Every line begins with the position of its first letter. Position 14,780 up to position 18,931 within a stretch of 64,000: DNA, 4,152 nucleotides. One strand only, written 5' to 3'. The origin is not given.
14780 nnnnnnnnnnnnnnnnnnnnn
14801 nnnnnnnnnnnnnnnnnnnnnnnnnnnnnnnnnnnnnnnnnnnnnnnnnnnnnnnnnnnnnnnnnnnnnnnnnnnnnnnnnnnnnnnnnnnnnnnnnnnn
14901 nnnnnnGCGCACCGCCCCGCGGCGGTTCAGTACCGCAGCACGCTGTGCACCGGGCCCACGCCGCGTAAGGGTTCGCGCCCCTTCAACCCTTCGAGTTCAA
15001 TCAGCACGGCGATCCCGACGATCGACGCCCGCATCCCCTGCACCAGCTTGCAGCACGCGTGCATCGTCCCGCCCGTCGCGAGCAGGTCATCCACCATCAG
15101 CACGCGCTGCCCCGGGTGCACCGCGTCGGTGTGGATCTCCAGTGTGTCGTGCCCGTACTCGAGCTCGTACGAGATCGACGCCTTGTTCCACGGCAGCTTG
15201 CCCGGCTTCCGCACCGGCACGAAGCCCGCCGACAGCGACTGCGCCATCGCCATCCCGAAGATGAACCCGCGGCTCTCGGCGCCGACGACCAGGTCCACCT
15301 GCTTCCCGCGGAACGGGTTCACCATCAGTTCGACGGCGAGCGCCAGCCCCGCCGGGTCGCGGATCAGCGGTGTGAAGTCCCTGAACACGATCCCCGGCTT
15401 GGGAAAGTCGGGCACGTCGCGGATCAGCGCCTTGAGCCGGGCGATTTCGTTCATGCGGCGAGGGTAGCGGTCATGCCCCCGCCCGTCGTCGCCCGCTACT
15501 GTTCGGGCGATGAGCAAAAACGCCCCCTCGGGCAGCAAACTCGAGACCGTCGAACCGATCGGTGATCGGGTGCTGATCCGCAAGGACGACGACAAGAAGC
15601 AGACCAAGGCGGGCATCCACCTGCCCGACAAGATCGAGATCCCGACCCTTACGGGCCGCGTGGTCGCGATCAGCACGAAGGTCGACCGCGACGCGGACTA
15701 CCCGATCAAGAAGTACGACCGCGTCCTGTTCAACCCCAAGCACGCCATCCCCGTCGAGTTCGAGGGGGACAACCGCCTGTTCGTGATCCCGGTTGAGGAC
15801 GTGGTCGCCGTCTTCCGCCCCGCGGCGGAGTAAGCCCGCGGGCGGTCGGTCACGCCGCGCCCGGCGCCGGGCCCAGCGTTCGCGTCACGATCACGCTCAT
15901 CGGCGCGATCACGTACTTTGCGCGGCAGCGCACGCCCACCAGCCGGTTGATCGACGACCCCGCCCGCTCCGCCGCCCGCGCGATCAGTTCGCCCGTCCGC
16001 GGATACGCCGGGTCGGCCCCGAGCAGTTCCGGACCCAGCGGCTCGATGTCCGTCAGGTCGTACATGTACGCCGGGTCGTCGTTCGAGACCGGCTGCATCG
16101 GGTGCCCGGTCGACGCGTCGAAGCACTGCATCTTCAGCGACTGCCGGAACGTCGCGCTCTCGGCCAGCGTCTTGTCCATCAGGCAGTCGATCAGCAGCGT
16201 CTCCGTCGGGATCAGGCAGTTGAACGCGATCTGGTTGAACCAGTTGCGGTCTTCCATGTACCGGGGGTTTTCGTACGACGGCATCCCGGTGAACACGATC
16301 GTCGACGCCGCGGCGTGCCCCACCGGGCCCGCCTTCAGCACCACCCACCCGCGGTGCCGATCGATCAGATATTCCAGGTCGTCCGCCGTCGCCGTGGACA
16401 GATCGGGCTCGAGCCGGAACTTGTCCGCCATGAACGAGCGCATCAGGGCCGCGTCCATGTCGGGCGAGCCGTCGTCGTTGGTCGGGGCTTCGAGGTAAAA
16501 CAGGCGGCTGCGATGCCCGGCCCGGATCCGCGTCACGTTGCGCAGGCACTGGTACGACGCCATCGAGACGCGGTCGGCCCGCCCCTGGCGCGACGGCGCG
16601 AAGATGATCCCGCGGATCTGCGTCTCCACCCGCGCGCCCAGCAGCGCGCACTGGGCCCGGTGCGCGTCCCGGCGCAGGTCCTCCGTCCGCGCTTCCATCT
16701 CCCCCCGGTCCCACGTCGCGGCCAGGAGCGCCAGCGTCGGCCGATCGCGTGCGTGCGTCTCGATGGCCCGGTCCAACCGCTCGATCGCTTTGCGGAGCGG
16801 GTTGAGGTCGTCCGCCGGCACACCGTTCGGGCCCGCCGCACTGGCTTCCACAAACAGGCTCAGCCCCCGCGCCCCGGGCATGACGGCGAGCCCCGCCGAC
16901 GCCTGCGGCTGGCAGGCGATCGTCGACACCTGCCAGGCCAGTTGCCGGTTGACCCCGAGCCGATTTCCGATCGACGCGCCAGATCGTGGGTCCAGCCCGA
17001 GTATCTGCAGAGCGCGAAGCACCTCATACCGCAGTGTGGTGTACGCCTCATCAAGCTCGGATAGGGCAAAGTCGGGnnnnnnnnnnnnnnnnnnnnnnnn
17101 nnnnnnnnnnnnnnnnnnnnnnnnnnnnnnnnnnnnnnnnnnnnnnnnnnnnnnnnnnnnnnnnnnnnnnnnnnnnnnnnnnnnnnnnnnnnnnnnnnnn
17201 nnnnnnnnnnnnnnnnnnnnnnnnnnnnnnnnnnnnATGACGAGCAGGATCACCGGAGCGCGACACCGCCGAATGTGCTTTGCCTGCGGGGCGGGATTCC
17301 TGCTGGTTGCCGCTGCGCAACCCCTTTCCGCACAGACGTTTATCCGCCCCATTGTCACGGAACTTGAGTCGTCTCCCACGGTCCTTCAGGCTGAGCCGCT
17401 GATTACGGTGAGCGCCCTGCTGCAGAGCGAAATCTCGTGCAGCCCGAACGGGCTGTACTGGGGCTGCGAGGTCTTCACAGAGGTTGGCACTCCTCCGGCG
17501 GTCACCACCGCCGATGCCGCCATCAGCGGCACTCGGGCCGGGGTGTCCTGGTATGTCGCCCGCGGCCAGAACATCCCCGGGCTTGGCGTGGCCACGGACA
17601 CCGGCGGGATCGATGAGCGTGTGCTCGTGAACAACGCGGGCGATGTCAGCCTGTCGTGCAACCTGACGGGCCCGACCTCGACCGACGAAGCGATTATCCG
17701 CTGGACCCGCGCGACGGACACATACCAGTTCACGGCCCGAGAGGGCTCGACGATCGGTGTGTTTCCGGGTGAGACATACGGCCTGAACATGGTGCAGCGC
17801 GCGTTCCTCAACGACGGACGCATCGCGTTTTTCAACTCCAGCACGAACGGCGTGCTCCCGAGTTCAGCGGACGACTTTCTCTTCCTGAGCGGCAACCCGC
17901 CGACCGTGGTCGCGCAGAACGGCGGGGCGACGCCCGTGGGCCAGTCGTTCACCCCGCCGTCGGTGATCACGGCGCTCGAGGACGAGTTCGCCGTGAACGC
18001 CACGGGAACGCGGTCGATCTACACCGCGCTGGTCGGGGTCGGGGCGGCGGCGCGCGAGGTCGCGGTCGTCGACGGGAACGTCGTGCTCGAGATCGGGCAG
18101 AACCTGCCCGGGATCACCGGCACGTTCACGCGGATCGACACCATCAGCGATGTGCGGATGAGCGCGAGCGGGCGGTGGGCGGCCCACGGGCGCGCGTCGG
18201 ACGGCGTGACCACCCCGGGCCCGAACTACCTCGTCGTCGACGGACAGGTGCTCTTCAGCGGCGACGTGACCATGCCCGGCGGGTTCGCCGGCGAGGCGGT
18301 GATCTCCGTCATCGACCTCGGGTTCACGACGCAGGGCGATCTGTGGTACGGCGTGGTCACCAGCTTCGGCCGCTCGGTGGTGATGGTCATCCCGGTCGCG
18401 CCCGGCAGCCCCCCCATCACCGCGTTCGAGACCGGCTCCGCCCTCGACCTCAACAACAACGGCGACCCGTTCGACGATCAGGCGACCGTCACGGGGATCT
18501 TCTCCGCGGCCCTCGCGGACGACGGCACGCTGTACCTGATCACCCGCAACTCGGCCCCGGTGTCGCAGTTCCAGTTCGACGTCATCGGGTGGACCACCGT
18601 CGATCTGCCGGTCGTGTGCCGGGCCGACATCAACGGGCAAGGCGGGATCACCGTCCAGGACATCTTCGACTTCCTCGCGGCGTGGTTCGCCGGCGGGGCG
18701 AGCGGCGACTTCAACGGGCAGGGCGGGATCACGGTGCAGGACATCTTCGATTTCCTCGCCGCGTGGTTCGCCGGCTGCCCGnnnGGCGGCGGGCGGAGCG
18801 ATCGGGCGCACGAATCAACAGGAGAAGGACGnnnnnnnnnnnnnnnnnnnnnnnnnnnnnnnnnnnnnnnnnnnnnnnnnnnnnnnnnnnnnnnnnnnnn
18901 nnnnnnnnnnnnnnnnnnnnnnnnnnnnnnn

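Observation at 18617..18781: Family of C-terminal dockerin-like modules ending in Gly-Cys on six proteins, with no cohesin in sight; duplicated repeats differ only synonymously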

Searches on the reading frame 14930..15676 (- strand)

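Call 14: search_protein_families(library=pfam, proteins=[window:14930-15676:-], max_evalue=0.001)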
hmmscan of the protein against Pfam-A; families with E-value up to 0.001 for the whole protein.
window:14930-15676:- (249 aa): 1 family
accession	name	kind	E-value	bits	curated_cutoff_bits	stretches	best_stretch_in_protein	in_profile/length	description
PF00156.33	Pribosyltran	-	1.2e-14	54.3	26.3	1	124-229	25-125/158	Phosphoribosyl transferase domain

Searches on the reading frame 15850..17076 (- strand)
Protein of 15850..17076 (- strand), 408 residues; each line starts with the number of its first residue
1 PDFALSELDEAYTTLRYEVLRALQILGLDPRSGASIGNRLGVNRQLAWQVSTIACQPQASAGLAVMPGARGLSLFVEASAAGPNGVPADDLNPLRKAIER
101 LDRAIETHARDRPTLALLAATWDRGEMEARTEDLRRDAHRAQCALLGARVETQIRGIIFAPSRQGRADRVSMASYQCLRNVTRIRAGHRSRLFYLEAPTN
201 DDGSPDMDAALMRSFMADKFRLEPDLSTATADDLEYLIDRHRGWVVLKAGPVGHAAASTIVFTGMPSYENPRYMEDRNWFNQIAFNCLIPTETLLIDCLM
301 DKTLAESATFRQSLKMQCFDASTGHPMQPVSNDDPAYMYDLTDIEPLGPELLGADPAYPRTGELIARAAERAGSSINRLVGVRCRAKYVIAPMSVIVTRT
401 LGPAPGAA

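Call 14: search_protein_families(library=pfam, proteins=[window:15850-17076:-], max_evalue=0.001)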
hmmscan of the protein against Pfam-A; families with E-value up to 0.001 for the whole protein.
window:15850-17076:- (408 aa): 0 families

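Call 47: search_protein_families(library=ncbifam, proteins=[window:15850-17076:-], max_evalue=0.1)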
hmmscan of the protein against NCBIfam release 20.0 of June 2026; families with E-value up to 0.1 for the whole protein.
window:15850-17076:- (408 aa): 0 families

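Call 48: search_solved_structures(query=window:15850-17076:-, max_evalue=1)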
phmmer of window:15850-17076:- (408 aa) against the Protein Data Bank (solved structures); distinct sequences matched with E-value up to 1: 1.
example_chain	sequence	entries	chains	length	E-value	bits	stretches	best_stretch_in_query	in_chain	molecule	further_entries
4v6f_DI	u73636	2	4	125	0.66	11.9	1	218-270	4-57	50S ribosomal protein L7/L12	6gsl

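Call 52: find_homologous_proteins(query=window:15850-17076:-, max_evalue=0.00001)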
Query window:15850-17076:- (408 aa): 25 proteins with E <= 0.00001 among 8000 candidates.
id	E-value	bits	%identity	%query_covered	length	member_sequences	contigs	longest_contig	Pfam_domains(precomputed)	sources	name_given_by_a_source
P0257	1.8e-270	914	100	100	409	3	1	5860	-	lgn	-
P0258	3.0e-195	667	73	99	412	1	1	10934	-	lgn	-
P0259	1.1e-191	655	71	99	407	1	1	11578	-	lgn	-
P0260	2.5e-189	647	71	100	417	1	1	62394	-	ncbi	-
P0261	3.1e-153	528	62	99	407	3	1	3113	-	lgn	-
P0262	3.2e-153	528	59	99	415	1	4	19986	-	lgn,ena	-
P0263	6.9e-153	527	60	99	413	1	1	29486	-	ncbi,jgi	jgi:hypothetical protein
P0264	1.1e-152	526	60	96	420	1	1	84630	-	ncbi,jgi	jgi:hypothetical protein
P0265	1.3e-152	526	59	100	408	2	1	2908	-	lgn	-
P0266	1.1e-151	523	59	98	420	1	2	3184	-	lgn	-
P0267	1.5e-150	520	59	99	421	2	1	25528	-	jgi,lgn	jgi:hypothetical protein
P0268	1.1e-149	517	59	99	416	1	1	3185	-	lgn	-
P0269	3.7e-147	508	58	98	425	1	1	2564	-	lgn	-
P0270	1.2e-146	507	58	100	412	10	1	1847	-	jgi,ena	-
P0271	2.0e-145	503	58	98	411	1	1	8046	-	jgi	jgi:hypothetical protein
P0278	4.2e-135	469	52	99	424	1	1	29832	-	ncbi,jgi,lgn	-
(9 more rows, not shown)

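Call 57: find_encoding_contigs(protein=P0264, flank=8000, max_places=2)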
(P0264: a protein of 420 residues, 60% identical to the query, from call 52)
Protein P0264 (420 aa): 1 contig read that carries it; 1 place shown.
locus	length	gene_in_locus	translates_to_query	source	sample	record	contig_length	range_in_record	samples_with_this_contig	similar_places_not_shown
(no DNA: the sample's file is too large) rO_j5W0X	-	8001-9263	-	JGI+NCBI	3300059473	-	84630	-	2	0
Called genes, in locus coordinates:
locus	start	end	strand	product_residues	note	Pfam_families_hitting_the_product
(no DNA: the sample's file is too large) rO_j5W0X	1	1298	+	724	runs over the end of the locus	PF13895:Ig_2 (faint), PF13927:Ig_3 (weak)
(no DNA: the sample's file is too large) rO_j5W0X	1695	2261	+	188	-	PF02469:Fasciclin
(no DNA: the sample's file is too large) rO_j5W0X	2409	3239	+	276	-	PF01144:CoA_trans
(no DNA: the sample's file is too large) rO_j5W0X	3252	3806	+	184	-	-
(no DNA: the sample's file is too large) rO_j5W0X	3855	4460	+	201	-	-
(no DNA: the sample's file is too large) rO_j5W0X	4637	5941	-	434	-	-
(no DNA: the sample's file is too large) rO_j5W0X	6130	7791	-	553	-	PF24251:DUF7453 (weak)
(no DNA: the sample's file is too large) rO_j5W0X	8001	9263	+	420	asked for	-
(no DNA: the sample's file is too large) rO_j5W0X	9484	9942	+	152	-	-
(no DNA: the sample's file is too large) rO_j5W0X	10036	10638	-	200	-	-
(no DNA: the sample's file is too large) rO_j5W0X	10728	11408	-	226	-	PF02224:Cytidylate_kin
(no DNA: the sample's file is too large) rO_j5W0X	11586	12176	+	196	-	PF05995:CDO_I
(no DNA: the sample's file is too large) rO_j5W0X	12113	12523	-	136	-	-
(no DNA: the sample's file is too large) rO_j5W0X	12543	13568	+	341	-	PF00144:Beta-lactamase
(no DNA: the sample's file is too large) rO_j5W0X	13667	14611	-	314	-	-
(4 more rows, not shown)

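Call 62: predict_structure(alignment_id=A3)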
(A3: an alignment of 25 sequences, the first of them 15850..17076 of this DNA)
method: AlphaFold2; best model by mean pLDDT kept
length: 408 residues; sequences in the alignment: 25
mean_pLDDT: 89.2   pTM: 0.85
mean pLDDT of the five models: 89.2, 86.1, 84.7, 83.0, 82.3
residues with pLDDT >= 90: 250; 70-90: 142; 50-70: 15; < 50: 1
segments of 3 or more residues with pLDDT < 50: none
pLDDT, mean of each block of 10 residues (from residue 1): 88 96 93 91 93 93 88 93 85 95 94 89 77 74 89 95 94 96 92 89 86 92 95 94 93 94 92 90 89 94 92 88 65 76 84 85 95 95 88 85 77
secondary structure, 60 per line:
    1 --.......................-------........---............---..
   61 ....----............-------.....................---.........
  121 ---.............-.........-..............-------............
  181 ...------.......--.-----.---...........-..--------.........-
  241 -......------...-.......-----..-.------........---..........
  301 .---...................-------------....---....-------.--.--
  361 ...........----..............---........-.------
elements in order: H3-25 H33-40 H44-55 H59-64 H69-80 H88-108 H112-120 H124-136 H138-146 E148-161 E169-183 E190-196 H209-219 E234-239 E242-247 E258-264 E280-287 E291-301 H305-313 E314-320 E337-340 E344-347 H361-371 E379-389 E393-400

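Call 64: fold_search(model_id=the predicted structure, library=pdb)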
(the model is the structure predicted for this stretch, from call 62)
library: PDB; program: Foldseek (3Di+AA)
matches with E <= 10: 860; with E <= 0.001: 2
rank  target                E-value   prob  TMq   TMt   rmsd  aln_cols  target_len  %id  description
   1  3kd4_A                1.7e-04  1.00  0.27  0.22  10.2       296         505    8  CRYSTAL STRUCTURE OF A PUTATIVE PROTEASE (BDI_1141) FROM PARABACTEROIDES DISTASONIS ATCC 8503 AT 2.00 A RESOLUTION (released 2009-11-24)
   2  6c26_1                9.1e-04  0.89  0.22  0.21  15.1       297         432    9  The Cryo-EM structure of a eukaryotic oligosaccharyl transferase complex (released 2018-01-31)
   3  6a8z_A                1.4e-03  0.96  0.22  0.21   8.2       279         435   10  Crystal structure of M1 zinc metallopeptidase from Deinococcus radiodurans (released 2019-07-17)
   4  6ezn_A                2.0e-03  0.87  0.23  0.22  15.4       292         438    9  Cryo-EM structure of the yeast oligosaccharyltransferase (OST) complex (released 2018-01-17)
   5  7ohz_A                2.0e-03  0.18  0.11  0.14  19.2       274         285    8  Crystal structure of AP2 Mu2 - FCHO2 chimera (His6-tagged) (released 2022-06-01)
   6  6ydx_B                2.4e-03  0.87  0.22  0.12  10.0       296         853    8  Insulin-regulated aminopeptidase complexed with a macrocyclic peptidic inhibitor (released 2020-07-22)
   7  5fjz_B                2.4e-03  0.41  0.16  0.22  14.1       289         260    9  Yeast delta-COP-I mu-homology domain complexed with Dsl1 WxWxV peptide (released 2015-11-11)
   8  5nzu_MODEL_1_D        2.4e-03  0.18  0.13  0.12  30.6       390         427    8  The structure of the COPI coat linkage II (released 2017-06-28)
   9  5z65_A                2.6e-03  0.91  0.24  0.13  10.4       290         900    6  Crystal structure of porcine aminopeptidase N ectodomain in functional form (released 2019-01-02)
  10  5lg6_A                3.2e-03  0.90  0.24  0.13  11.8       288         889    7  Structure of the deglycosylated porcine aminopeptidase N ectodomain (released 2017-04-12)
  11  4en2_A                3.2e-03  0.20  0.13  0.18  15.7       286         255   10  HIV-1 Nef in complex with MHC-I cytoplasmic domain and Mu1 adaptin subunit of AP1 adaptor (second domain) (released 2012-06-20)
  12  7ofp_B                3.6e-03  0.30  0.15  0.21  19.0       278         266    8  Apo Structure of Mu2 Adaptin Subunit (Ap50) Of AP2 Clathrin Adaptor (released 2022-06-01)
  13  9gjs                  4.1e-03  0.90  0.24  0.13   8.1       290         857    5  ERAP1 in complex with 1-[2-(6-bromo-3-oxo-3,4-dihydro-2H-1,4-benzoxazin-4-yl)acetamido]-4,4-difluorocyclohexane-1-carbox (released 2025-01-22)
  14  4p8q_B                4.6e-03  0.90  0.24  0.13   9.5       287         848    7  Crystal Structure of Human Insulin Regulated Aminopeptidase with Alanine in Active Site (released 2014-12-03)
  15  4jbs_B                4.6e-03  0.90  0.23  0.13   8.8       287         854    5  Crystal structure of the human Endoplasmic Reticulum Aminopeptidase 2 in complex with PHOSPHINIC PSEUDOTRIPEPTIDE inhi (released 2013-12-11)
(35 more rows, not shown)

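Call 65: find_encoding_contigs(protein=P0260, flank=6000, max_places=1)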
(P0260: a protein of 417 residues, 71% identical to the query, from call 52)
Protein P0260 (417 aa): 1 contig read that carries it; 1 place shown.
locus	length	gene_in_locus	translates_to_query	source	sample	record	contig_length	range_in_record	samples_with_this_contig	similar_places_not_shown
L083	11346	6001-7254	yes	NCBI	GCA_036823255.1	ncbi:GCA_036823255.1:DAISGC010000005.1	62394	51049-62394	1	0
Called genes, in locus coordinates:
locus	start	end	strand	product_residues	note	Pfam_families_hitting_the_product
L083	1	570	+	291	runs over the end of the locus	-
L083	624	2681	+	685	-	PF02518:HATPase_c, PF13589:HATPase_c_3, PF01119:DNA_mis_repair, PF08676:MutL_C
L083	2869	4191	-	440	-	-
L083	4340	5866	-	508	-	-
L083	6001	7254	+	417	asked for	-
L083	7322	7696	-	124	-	-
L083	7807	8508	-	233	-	-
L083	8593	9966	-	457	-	-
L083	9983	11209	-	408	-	PF13506:Glyco_transf_21, PF00535:Glycos_transf_2, PF13641:Glyco_tranf_2_3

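Call 66: find_encoding_contigs(protein=P0278, flank=6000, max_places=1)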
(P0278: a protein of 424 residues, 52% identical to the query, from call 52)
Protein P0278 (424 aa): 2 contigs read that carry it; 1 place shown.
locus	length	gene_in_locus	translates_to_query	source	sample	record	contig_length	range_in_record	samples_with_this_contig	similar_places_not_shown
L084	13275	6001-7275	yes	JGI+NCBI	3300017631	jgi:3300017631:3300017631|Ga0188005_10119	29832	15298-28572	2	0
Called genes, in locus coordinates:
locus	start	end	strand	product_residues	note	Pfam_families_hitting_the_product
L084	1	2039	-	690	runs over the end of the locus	PF22842:Pel9A-like_beta_helix (faint), PF13229:Beta_helix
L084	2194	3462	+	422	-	-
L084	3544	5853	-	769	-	-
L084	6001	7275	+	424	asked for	-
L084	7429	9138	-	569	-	PF24251:DUF7453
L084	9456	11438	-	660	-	-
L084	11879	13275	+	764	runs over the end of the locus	PF04851:ResIII, PF00270:DEAD (faint), PF17757:UvrB_inter, PF27431:UvrB_3rd, PF00271:Helicase_C, PF12344:UvrB, PF02151:UVR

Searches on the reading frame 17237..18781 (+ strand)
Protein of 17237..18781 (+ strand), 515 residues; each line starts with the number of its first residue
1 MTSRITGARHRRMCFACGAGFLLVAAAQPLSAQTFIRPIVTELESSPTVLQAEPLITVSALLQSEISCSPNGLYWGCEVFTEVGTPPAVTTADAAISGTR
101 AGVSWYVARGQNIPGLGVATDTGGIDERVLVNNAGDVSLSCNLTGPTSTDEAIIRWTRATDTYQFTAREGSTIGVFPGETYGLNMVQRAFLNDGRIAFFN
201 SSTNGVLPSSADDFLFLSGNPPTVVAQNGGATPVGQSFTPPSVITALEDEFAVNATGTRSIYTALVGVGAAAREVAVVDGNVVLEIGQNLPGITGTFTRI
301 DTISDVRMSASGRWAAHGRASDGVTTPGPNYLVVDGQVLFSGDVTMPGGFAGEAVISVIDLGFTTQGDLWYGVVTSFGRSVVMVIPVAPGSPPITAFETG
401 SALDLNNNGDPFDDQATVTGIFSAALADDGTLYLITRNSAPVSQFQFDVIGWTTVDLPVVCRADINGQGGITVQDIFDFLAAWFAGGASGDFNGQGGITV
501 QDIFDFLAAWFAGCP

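Call 7: search_protein_families(library=ncbifam, proteins=[window:17237-18781:+], max_evalue=0.01)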
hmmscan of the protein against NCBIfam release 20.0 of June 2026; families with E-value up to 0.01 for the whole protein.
window:17237-18781:+ (515 aa): 1 family
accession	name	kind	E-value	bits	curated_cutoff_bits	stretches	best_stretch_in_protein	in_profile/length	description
NF041540.1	dockerin_GC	domain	7.9e-10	39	29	1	461-514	1-67/67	GC-type dockerin domain-anchored protein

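Call 8: search_protein_families(library=pfam, proteins=[window:17237-18781:+], max_evalue=0.01)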
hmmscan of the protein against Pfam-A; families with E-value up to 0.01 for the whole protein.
window:17237-18781:+ (515 aa): 0 families

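Call 19: list_cluster_members(proteins=[window:17237-18781:+, window:18832-20511:+, window:45203-45931:-, window:46100-47050:-, window:5930-6292:+, window:42790-45186:+])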
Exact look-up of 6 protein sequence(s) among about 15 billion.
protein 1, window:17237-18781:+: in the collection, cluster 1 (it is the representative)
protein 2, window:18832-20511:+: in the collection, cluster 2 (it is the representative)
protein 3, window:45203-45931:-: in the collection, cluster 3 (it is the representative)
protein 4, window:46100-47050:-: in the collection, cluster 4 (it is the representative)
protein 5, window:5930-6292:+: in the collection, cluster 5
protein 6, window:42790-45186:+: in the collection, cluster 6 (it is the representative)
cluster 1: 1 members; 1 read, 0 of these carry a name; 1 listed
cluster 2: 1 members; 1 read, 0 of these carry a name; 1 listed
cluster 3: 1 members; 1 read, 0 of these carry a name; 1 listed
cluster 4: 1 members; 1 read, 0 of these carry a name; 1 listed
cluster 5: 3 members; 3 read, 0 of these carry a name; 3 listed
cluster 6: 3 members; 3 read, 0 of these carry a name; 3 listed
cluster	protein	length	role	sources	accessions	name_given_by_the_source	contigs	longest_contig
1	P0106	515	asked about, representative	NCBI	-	-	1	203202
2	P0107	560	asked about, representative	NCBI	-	-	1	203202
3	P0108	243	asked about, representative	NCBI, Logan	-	-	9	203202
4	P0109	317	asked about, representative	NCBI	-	-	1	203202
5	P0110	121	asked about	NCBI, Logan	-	-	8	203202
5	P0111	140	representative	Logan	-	-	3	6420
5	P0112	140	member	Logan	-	-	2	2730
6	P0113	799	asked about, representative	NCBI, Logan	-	-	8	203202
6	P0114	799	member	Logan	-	-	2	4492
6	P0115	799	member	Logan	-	-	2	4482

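Call 21: find_encoding_contigs(protein=P0108, flank=10000, max_places=4)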
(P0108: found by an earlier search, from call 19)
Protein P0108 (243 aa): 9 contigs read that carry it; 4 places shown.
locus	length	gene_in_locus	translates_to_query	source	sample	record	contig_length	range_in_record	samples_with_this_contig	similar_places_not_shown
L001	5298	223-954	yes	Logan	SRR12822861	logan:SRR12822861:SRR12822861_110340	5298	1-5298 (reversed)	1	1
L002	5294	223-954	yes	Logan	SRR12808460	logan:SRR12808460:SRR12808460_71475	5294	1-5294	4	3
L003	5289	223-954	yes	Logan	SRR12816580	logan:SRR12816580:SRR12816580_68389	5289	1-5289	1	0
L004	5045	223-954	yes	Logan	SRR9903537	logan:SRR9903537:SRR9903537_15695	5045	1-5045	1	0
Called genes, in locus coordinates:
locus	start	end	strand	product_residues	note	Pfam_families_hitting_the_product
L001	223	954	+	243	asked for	-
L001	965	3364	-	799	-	-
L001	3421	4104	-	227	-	PF02586:SRAP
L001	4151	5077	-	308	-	PF17827:PrmC_N, PF05175:MTS, PF06325:PrmA (weak), PF12847:Methyltransf_18 (weak), PF13847:Methyltransf_31 (weak), PF13649:Methyltransf_25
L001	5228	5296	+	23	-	?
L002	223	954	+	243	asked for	-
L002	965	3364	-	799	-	-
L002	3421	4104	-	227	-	PF02586:SRAP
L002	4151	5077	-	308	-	PF17827:PrmC_N, PF05175:MTS, PF06325:PrmA (weak), PF12847:Methyltransf_18 (weak), PF13847:Methyltransf_31 (weak), PF13649:Methyltransf_25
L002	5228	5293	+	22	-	?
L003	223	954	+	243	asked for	-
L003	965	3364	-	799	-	-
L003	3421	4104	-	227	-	PF02586:SRAP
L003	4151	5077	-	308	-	PF17827:PrmC_N, PF05175:MTS, PF06325:PrmA (weak), PF12847:Methyltransf_18 (weak), PF13847:Methyltransf_31 (weak), PF13649:Methyltransf_25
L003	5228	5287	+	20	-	?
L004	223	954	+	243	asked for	-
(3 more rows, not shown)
